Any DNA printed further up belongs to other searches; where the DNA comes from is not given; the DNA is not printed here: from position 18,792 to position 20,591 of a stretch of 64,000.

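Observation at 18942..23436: Glycosyltransferase-free operon: PhyH dioxygenase - Wzm - Wzt with C-terminal extension - tandem sulfotransferase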

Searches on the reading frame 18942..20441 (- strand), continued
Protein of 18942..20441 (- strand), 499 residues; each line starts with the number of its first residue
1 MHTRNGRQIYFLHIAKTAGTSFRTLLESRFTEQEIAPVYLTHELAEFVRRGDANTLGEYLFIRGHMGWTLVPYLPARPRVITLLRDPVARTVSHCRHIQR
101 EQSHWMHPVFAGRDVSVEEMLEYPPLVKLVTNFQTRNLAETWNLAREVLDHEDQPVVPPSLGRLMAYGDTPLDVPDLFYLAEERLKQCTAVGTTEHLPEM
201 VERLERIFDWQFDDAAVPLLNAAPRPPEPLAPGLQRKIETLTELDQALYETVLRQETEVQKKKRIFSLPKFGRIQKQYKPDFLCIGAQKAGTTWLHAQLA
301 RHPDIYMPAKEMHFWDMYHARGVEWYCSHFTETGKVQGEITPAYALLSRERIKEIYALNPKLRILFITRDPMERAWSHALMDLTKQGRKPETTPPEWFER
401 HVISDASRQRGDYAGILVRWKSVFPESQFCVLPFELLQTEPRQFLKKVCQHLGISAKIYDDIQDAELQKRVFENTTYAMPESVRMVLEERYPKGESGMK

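Call 90: search_protein_families(library=pfam, proteins=[P0246, P0257, P0266, P0280, P0282, P0294, P0346, P0371, P0305, P0291], max_evalue=0.00001)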
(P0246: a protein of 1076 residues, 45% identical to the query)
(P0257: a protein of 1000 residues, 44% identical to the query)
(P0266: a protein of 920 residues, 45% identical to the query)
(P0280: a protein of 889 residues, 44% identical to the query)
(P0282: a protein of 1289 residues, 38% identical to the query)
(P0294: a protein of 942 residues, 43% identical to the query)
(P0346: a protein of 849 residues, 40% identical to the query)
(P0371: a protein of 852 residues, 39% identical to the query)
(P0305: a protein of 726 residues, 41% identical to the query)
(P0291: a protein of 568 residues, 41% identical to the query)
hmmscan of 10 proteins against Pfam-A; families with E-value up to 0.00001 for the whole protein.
P0246 (1076 aa): 5 families
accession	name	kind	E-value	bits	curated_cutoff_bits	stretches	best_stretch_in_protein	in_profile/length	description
PF00534.26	Glycos_transf_1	-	1.7e-22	80.2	26.4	1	899-1044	18-166/172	Glycosyl transferases group 1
PF13692.12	Glyco_trans_1_4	-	2.4e-22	80.1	27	1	918-1036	24-142/142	Glycosyl transferases group 1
PF13469.12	Sulfotransfer_3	-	9.7e-15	55.8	27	0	78-181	115-213/216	Sulfotransferase family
PF00685.33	Sulfotransfer_1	-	4e-14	53.1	22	1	4-181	4-182/255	Sulfotransferase domain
PF13524.12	Glyco_trans_1_2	-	1.1e-06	29.1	25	1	918-1062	5-140/144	Glycosyl transferase-like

P0257 (1000 aa): 5 families
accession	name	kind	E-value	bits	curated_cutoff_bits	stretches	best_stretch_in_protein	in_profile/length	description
PF00535.33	Glycos_transf_2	-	4.8e-27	95.4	23.3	2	742-846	1-105/168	Glycosyl transferase family 2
PF13469.12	Sulfotransfer_3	-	1.2e-16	62.1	27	1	73-178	113-213/216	Sulfotransferase family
PF13641.12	Glyco_tranf_2_3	-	9e-16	59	27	1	489-649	9-179/230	Glycosyltransferase like family 2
PF00685.33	Sulfotransfer_1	-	3.7e-14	53.2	22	1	7-190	7-194/255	Sulfotransferase domain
PF10111.15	Glyco_tranf_2_2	-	6.9e-06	26.2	27.3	0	503-664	19-200/276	Glycosyltransferase like family 2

P0266 (920 aa): 4 families
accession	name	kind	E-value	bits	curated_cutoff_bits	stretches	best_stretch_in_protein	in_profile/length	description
PF00535.33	Glycos_transf_2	-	2.2e-37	129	23.3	2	664-788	1-128/168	Glycosyl transferase family 2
PF13469.12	Sulfotransfer_3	-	3.2e-14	54.1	27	1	75-179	114-213/216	Sulfotransferase family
PF00685.33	Sulfotransfer_1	-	1.4e-12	48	22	1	7-194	7-197/255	Sulfotransferase domain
PF13641.12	Glyco_tranf_2_3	-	1.4e-07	32.2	27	0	663-883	3-214/230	Glycosyltransferase like family 2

P0280 (889 aa): 4 families
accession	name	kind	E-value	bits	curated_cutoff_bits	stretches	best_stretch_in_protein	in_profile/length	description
PF00535.33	Glycos_transf_2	-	4.6e-23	82.4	23.3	1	638-765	1-128/168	Glycosyl transferase family 2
PF00685.33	Sulfotransfer_1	-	1.6e-15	57.6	22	1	4-182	4-189/255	Sulfotransferase domain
PF13469.12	Sulfotransfer_3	-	2.1e-11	45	27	1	7-179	5-213/216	Sulfotransferase family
PF13641.12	Glyco_tranf_2_3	-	8.6e-08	32.9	27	1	637-858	3-212/230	Glycosyltransferase like family 2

P0282 (1289 aa): 5 families
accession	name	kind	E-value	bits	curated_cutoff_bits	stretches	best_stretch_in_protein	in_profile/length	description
PF04577.19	Glyco_transf_61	-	5e-20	72.6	27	1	1032-1229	1-136/137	Glycosyltransferase 61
PF00535.33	Glycos_transf_2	-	1.2e-18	68.1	23.3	1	643-749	2-108/168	Glycosyl transferase family 2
PF13469.12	Sulfotransfer_3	-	3e-16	60.8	27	1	76-178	115-212/216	Sulfotransferase family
PF00685.33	Sulfotransfer_1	-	2.6e-13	50.4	22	1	7-194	7-197/255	Sulfotransferase domain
PF13641.12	Glyco_tranf_2_3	-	5.6e-10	40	27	1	638-748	1-114/230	Glycosyltransferase like family 2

P0294 (942 aa): 4 families
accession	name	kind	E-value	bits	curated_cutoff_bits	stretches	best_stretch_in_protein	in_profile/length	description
PF00535.33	Glycos_transf_2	-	2.6e-24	86.5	23.3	1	684-811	1-128/168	Glycosyl transferase family 2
PF13469.12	Sulfotransfer_3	-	3.6e-14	54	27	1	77-183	112-213/216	Sulfotransferase family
PF13641.12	Glyco_tranf_2_3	-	6.2e-12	46.5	27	1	680-800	1-125/230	Glycosyltransferase like family 2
PF00685.33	Sulfotransfer_1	-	7e-11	42.4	22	1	7-185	7-184/255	Sulfotransferase domain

P0346 (849 aa): 3 families
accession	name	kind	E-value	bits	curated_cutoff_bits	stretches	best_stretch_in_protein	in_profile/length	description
PF13469.12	Sulfotransfer_3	-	2.2e-20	74.3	27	2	573-763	3-211/216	Sulfotransferase family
PF00685.33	Sulfotransfer_1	-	4.8e-13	49.5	22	1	4-188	4-184/255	Sulfotransferase domain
PF00535.33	Glycos_transf_2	-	3.5e-07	30.8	23.3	1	285-413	2-119/168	Glycosyl transferase family 2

P0371 (852 aa): 5 families
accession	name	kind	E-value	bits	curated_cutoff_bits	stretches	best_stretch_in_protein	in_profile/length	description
PF00535.33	Glycos_transf_2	-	5.1e-24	85.5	23.3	1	522-646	1-123/168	Glycosyl transferase family 2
PF13469.12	Sulfotransfer_3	-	9.2e-17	62.5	27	0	246-446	3-213/216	Sulfotransferase family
PF13641.12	Glyco_tranf_2_3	-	2.2e-12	47.9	27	1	521-714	3-208/230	Glycosyltransferase like family 2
PF00685.33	Sulfotransfer_1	-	5.1e-10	39.6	22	1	4-181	4-182/255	Sulfotransferase domain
PF10111.15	Glyco_tranf_2_2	-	2e-07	31.3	27.3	1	548-725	22-223/276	Glycosyltransferase like family 2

P0305 (726 aa): 5 families
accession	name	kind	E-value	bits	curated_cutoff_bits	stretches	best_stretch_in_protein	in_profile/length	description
PF00884.28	Sulfatase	-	3.1e-44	151.9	25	1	264-623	2-299/301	Sulfatase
PF16347.10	SGSH_C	-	4.5e-12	46.8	29.3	1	573-710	1-149/154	N-sulphoglucosamine sulphohydrolase, C-terminal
PF00685.33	Sulfotransfer_1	-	3.8e-11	43.3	22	1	3-180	3-182/255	Sulfotransferase domain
PF01663.27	Phosphodiest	-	1.1e-07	32.3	23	0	287-340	19-73/342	Type I phosphodiesterase / nucleotide pyrophosphatase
PF13469.12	Sulfotransfer_3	-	5.2e-06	27.3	27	0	7-31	5-29/216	Sulfotransferase family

P0291 (568 aa): 2 families
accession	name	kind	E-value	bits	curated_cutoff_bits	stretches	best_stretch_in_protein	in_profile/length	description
PF13469.12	Sulfotransfer_3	-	1.3e-21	78.3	27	1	82-185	115-213/216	Sulfotransferase family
PF00685.33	Sulfotransfer_1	-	1.5e-20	74.2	22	1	7-191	7-190/255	Sulfotransferase domain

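Call 93: search_solved_structures(query=window:18945-20441:-, max_evalue=0.01, show_alignments=1)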
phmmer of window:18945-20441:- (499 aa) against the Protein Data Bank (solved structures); distinct sequences matched with E-value up to 0.01: 15.
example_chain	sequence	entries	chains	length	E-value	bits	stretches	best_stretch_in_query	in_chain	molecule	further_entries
3uan_A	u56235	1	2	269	8.5e-16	61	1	277-458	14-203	Heparan sulfate glucosamine 3-O-sulfotransferase 1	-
1vkj_A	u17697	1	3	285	9.8e-16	60.8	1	277-458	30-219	heparan sulfate (glucosamine) 3-O-sulfotransferase 1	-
1zrh_A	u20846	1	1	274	1.4e-15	60.3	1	277-458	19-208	Heparan sulfate glucosamine 3-O-sulfotransferase 1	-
3bd9_A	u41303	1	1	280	6.8e-15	58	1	277-458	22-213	Heparan sulfate glucosamine 3-O-sulfotransferase 5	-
1t8t_A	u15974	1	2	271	8.8e-15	57.6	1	279-460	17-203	heparan sulfate D-glucosaminyl 3-O-sulfotransferase 3A1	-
1t8u_A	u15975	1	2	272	8.9e-15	57.6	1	279-460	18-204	heparan sulfate D-glucosaminyl 3-O-sulfotransferase 3A1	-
6xkg_B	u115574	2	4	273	8.9e-15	57.6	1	279-460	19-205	Heparan sulfate glucosamine 3-O-sulfotransferase 3A1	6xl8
7scd_A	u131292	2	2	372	1.9e-14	56.5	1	277-457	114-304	Thioredoxin 1,Heparan sulfate glucosamine 3-O-sulfotransferase 5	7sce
3rnl_A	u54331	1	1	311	5.2e-12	48.5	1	279-462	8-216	Sulfotransferase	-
1nst_A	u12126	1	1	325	1.1e-09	40.8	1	280-457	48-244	HEPARAN SULFATE N-DEACETYLASE/N-SULFOTRANSFERASE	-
8ccy_A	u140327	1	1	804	1e-08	37.6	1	280-457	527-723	Bifunctional heparan sulfate N-deacetylase/N-sulfotransferase 1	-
8chs_A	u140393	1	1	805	1e-08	37.6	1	280-457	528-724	Bifunctional heparan sulfate N-deacetylase/N-sulfotransferase 1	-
9f6z_A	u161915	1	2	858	1.2e-08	37.4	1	280-457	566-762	Bifunctional heparan sulfate N-deacetylase/N-sulfotransferase 1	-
8cd0_A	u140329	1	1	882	1.3e-08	37.3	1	280-457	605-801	Bifunctional heparan sulfate N-deacetylase/N-sulfotransferase 1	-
5t03_A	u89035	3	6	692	0.0063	18.5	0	80-251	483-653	maltose binding protein - heparan sulfate 6-O-sulfotransferase isoform 3 fusion protein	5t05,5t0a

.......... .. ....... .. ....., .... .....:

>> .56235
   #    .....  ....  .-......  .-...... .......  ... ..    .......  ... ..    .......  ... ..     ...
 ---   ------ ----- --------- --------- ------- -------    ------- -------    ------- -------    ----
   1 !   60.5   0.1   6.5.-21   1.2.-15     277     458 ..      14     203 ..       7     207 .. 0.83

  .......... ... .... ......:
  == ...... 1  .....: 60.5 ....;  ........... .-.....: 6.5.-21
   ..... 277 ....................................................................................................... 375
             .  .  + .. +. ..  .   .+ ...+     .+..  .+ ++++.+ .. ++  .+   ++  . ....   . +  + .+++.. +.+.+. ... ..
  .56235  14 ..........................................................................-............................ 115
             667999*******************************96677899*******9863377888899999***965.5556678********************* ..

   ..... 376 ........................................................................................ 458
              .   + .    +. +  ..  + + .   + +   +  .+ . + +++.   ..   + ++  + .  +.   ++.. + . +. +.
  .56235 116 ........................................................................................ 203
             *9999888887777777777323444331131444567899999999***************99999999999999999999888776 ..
